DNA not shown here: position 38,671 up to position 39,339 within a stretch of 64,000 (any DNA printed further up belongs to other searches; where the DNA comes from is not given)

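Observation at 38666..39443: REPtron-like unit: a GxxExxY PD-(D/E)XK gene tightly bracketed by 1+3 copies of a 75-78 bp palindromic repeat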

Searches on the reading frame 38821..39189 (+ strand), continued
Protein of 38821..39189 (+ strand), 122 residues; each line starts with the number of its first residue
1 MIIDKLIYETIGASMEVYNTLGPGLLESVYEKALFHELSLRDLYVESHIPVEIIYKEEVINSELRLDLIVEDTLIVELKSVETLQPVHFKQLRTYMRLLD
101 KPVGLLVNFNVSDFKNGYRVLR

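Call 39: find_encoding_contigs(protein=P0115, flank=3000, max_places=4)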
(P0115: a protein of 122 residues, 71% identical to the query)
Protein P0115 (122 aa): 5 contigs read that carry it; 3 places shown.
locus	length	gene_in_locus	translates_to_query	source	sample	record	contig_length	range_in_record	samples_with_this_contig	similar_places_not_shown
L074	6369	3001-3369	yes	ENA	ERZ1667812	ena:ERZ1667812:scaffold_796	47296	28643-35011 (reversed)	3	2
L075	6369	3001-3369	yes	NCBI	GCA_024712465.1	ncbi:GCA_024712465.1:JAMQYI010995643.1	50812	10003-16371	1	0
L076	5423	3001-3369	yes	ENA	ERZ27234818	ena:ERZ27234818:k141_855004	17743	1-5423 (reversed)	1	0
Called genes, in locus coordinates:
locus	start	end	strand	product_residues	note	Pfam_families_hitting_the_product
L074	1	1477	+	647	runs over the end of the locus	PF20012:GAP1-N1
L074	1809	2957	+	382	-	PF02350:Epimerase_2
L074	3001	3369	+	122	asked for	PF13366:PDDEXK_3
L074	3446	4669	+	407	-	PF03446:NAD_binding_2 (faint), PF03721:UDPG_MGDP_dh_N, PF00984:UDPG_MGDP_dh, PF03720:UDPG_MGDP_dh_C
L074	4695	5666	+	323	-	PF04321:RmlD_sub_bind (weak), PF05368:NmrA, PF01073:3Beta_HSD, PF01370:Epimerase, PF02719:Polysacc_synt_2, PF07993:NAD_binding_4, PF13460:NAD_binding_10, PF16363:GDP_Man_Dehyd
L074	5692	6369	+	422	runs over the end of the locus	PF03721:UDPG_MGDP_dh_N, PF00984:UDPG_MGDP_dh, PF03720:UDPG_MGDP_dh_C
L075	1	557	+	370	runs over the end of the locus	PF02463:SMC_N (weak), PF13175:AAA_15, PF13476:AAA_23 (weak), PF13175:AAA_15, PF13304:AAA_21, PF12476:DUF3696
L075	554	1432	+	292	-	-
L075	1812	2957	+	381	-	PF02350:Epimerase_2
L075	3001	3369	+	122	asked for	PF13366:PDDEXK_3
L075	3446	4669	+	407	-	PF03446:NAD_binding_2 (faint), PF03721:UDPG_MGDP_dh_N, PF00984:UDPG_MGDP_dh, PF03720:UDPG_MGDP_dh_C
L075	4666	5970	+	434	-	PF03721:UDPG_MGDP_dh_N, PF00984:UDPG_MGDP_dh, PF03720:UDPG_MGDP_dh_C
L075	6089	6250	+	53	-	-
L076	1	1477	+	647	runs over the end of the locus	PF20012:GAP1-N1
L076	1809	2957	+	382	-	PF02350:Epimerase_2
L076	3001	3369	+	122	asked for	PF13366:PDDEXK_3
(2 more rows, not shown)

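Call 44: search_solved_structures(query=window:38821-39186:+, max_evalue=1, show_alignments=1)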
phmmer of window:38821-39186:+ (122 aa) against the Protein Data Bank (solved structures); distinct sequences matched with E-value up to 1: 0.

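Call 45: search_protein_families(library=phrogs, proteins=[window:38821-39186:+], max_evalue=0.01)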
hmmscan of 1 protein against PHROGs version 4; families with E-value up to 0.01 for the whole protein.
window:38821-39186:+ (122 aa): 1 family
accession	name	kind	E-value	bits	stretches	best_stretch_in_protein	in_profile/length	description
phrog_1706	-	DNA, RNA and nucleotide metabolism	0.0062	17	1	65-107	125-182/293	CRISPR/Cas system associated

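Call 46: search_protein_families(library=padloc, proteins=[window:38821-39186:+], max_evalue=0.01)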
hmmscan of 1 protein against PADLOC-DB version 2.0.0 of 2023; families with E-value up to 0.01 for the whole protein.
window:38821-39186:+ (122 aa): 0 families

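Call 56: predict_structure(alignment_id=A3)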
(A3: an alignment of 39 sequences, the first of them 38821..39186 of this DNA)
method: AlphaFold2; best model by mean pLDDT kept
length: 122 residues; sequences in the alignment: 39
mean_pLDDT: 55.0   pTM: 0.47
mean pLDDT of the five models: 55.0, 53.0, 48.7, 44.9, 43.4
residues with pLDDT >= 90: 0; 70-90: 4; 50-70: 75; < 50: 43
segments of 3 or more residues with pLDDT < 50: 22-26, 51-56, 60-64, 80-84, 103-122
pLDDT, mean of each block of 10 residues (from residue 1): 63 63 54 69 62 48 52 58 52 59 44 38 42
secondary structure, 60 per line:
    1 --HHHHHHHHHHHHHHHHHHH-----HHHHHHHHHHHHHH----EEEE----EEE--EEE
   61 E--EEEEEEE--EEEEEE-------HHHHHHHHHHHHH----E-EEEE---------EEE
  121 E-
elements in order: H3-21 H27-40 E45-48 E53-55 E58-61 E64-70 E73-78 H86-98 E105-108 E118-121

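Call 58: find_related_loci(query=A2, collection=metagenome_contigs, flank=3000)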
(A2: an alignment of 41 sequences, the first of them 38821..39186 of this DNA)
Query A2 (122 aa) in metagenome_contigs; peptide patterns used: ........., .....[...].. (x = any residue, [..] = any of these).
600 stretches matched a pattern (row limit reached: there are more); 475 encode a relative of the query (tblastn E <= 1e-3); the best 80 are kept; 80 distinct loci.
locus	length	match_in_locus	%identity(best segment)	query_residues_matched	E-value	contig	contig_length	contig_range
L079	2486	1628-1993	94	1-122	8e-75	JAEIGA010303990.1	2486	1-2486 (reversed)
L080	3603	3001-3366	85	1-122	9e-67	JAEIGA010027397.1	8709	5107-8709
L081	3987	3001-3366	75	1-122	6e-60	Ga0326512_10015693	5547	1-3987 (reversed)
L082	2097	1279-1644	74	1-122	3e-60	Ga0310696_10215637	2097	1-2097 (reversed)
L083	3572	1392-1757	74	1-122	2e-59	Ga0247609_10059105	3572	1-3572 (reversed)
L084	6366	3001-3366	74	1-122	4e-59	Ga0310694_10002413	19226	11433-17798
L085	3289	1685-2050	74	1-122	4e-59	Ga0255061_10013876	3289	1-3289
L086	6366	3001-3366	73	1-122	4e-58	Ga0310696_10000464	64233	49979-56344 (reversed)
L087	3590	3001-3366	72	1-122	1e-57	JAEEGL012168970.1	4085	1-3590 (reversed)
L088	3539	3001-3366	71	1-122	1e-57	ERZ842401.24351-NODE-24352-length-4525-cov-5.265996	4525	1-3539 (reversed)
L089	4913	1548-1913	72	1-122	4e-57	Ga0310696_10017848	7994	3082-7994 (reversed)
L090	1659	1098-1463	71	1-122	2e-58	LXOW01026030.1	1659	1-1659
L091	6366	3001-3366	73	1-122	7e-57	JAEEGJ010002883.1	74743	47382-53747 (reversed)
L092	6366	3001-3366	70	1-122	1e-56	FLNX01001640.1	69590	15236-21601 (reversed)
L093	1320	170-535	70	1-122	4e-59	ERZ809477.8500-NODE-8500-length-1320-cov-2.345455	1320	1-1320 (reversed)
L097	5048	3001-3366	72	1-122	1e-55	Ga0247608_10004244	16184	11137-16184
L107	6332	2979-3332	67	5-122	2e-51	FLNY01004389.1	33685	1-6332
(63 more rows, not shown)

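Call 77: search_solved_structures(query=A7, max_evalue=10, show_alignments=2)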
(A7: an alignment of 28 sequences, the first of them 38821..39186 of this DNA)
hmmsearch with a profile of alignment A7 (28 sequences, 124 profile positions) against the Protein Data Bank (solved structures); distinct sequences matched with E-value up to 10: 2.
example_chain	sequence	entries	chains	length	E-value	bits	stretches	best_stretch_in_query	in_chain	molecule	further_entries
4ic1_A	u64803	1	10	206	0.4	14.1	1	52-110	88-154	Uncharacterized protein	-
6z1p_Ar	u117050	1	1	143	0.98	12.9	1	52-110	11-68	Ribosomal protein L16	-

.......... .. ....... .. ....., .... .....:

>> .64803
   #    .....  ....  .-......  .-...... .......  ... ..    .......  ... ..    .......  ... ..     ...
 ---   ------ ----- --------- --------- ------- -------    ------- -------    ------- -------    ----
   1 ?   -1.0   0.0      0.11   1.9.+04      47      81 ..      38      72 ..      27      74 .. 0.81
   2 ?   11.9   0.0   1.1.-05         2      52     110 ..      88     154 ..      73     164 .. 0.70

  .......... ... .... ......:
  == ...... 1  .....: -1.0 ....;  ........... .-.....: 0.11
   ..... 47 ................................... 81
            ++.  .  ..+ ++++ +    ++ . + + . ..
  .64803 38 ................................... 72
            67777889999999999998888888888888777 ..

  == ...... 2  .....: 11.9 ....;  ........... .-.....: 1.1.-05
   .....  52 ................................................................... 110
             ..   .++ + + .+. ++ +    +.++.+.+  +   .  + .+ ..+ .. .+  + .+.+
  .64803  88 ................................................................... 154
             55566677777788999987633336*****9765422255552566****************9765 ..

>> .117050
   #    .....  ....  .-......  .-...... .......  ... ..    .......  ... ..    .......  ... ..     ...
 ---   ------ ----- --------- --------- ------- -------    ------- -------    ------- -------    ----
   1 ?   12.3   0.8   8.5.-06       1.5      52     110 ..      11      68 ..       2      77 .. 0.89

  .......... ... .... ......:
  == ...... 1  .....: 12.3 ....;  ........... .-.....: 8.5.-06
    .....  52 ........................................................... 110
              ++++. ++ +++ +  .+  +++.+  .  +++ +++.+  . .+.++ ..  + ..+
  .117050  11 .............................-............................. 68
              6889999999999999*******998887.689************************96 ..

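Call 84: search_protein_representatives(protein=window:38821-39186:+)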
Query: 122 residues. Proteins with E-value up to 0.001 (for the whole library): 14736; up to 1e-10: 3664; up to 1e-30: 11. The best 150 are listed.
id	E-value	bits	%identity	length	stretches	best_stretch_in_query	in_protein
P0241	8.6e-42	158.2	42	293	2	5-118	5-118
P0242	9.0e-40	151.7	40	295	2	4-119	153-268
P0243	3.2e-37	143.5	41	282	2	7-118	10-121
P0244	7.7e-37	142.3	59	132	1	5-118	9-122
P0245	5.1e-35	136.4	56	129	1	5-121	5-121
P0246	7.5e-35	135.9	60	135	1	2-119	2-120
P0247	5.9e-34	133.0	38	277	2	4-116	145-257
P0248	2.2e-33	131.1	38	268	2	4-119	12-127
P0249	8.7e-33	129.2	37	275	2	10-117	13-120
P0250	6.1e-31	123.3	37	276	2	1-118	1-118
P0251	8.7e-31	122.8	35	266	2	5-122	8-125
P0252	1.2e-30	122.4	58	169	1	4-117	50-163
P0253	1.7e-30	121.8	58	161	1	3-116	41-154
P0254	3.5e-30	120.8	37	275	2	6-120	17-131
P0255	1.9e-29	118.4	47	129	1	3-118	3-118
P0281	1.6e-26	109.0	50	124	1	5-119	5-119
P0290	4.0e-26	107.7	46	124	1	2-118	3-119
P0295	6.6e-26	107.0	47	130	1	2-119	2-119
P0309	3.4e-25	104.8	44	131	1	5-119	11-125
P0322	6.2e-25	103.9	45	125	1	3-117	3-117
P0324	7.2e-25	103.7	45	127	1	5-115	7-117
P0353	6.1e-24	100.7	43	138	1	3-120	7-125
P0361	8.4e-24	100.3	44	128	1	9-119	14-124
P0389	3.4e-23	98.3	45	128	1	2-118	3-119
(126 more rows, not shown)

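Call 85: list_cluster_members(proteins=[P0255, P0281, P0290, P0295, P0309, P0322, P0324, P0353, P0361, P0389])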
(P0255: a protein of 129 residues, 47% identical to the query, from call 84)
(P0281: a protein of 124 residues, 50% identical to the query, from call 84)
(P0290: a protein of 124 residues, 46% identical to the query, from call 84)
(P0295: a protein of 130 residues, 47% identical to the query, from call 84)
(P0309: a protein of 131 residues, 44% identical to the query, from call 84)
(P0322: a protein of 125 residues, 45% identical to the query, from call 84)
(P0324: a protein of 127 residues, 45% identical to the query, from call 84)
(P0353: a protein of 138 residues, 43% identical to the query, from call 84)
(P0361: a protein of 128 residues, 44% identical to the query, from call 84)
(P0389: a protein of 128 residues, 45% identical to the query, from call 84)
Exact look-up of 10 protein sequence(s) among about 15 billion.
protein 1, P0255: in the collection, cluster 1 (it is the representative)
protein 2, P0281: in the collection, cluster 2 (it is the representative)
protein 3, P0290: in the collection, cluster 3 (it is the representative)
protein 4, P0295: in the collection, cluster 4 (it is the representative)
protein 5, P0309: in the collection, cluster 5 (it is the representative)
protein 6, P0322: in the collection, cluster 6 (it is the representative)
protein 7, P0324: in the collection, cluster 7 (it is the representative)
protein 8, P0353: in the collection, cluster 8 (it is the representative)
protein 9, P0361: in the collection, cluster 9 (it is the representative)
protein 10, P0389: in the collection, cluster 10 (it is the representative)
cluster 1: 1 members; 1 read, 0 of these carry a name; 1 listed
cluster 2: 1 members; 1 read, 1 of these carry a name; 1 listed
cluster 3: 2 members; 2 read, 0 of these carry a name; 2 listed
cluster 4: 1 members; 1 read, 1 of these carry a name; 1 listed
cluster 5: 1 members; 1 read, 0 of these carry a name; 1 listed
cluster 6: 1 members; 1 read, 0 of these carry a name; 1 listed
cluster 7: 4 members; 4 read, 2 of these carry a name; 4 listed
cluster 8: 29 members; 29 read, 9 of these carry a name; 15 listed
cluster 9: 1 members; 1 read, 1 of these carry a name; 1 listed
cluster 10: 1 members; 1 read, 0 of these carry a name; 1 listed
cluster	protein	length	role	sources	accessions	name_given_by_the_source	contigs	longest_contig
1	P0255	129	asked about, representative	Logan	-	-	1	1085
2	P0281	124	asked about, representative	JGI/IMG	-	GxxExxY protein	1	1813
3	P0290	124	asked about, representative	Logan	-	-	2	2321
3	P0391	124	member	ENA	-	-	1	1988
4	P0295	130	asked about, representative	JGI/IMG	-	GxxExxY protein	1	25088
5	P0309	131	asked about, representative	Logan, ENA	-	-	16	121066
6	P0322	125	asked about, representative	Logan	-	-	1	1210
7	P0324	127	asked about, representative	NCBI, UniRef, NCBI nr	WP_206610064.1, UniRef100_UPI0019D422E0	GxxExxY protein [Maribellus luteus] | GxxExxY protein n=1 Tax=Maribellus luteus TaxID=2305463 RepID=UPI0019D422E0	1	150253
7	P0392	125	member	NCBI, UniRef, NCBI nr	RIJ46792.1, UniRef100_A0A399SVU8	GxxExxY protein [Maribellus luteus] | GxxExxY protein n=1 Tax=Maribellus luteus TaxID=2305463 RepID=A0A399SVU8_9BACT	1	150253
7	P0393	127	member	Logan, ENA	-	-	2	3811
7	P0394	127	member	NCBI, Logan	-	-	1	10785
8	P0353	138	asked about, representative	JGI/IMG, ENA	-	GxxExxY protein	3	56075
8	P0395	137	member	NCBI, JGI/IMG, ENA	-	GxxExxY protein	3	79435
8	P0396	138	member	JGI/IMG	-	GxxExxY protein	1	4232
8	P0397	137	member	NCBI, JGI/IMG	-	GxxExxY protein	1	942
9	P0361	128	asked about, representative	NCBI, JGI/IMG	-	GxxExxY protein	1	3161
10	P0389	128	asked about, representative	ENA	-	-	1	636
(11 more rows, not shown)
